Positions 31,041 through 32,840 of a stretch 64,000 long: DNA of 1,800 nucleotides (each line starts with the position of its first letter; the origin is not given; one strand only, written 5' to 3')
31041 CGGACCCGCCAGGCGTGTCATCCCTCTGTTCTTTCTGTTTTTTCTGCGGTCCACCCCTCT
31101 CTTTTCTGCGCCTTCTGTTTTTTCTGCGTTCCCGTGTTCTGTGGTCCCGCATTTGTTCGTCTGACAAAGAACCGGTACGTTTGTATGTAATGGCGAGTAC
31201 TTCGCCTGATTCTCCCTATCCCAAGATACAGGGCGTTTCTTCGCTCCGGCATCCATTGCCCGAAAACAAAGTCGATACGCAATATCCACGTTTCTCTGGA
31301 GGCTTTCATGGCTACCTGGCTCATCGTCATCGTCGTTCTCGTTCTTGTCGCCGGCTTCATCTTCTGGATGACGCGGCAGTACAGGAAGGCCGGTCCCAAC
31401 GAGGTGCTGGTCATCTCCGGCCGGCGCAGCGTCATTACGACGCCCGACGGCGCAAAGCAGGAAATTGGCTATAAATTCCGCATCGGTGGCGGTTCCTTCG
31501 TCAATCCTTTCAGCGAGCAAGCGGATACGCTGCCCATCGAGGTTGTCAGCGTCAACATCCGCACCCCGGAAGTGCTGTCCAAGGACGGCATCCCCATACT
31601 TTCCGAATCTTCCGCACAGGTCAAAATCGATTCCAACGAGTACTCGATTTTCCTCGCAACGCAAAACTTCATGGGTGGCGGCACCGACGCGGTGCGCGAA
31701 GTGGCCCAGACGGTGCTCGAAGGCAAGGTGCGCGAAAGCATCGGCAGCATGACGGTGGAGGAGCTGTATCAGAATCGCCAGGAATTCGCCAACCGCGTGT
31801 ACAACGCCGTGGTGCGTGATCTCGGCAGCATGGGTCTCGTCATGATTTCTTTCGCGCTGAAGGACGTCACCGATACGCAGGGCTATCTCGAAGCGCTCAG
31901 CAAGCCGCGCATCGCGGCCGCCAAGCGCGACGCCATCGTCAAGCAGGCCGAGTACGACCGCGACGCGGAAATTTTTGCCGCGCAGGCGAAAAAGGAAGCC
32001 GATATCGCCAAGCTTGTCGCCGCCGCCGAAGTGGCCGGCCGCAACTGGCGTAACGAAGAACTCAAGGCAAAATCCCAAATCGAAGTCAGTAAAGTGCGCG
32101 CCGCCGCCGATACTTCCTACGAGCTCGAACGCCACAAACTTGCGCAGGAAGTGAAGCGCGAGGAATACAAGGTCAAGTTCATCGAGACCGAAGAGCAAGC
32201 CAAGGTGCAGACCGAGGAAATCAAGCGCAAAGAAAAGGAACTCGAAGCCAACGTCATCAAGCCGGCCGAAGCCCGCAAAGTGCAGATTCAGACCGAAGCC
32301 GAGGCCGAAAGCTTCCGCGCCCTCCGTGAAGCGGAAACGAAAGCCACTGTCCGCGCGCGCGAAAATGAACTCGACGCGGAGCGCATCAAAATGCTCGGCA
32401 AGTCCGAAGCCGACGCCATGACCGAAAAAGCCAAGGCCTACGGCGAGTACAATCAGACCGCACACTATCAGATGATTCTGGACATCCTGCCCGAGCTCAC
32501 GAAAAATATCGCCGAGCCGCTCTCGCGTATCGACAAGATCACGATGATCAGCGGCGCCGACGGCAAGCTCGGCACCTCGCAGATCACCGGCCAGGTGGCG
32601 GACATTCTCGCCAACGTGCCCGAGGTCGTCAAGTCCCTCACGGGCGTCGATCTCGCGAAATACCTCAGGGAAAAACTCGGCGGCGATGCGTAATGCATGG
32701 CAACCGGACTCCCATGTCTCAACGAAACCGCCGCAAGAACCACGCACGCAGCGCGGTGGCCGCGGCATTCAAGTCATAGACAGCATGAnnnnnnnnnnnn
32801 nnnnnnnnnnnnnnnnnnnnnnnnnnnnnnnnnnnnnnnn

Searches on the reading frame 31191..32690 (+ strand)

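Call 18: search_protein_families(library=pfam, proteins=[window:31191-32690:+], max_evalue=0.001)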
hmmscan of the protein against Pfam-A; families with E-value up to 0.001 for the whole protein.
window:31191-32690:+ (500 aa): 2 families
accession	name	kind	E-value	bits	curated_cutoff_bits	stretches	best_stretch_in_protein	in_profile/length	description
PF01145.31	Band_7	-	1e-25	91.2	23.6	1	69-254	5-173/176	SPFH domain / Band 7 family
PF15975.10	Flot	-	2.2e-05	25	27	1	385-488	2-110/124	Flotillin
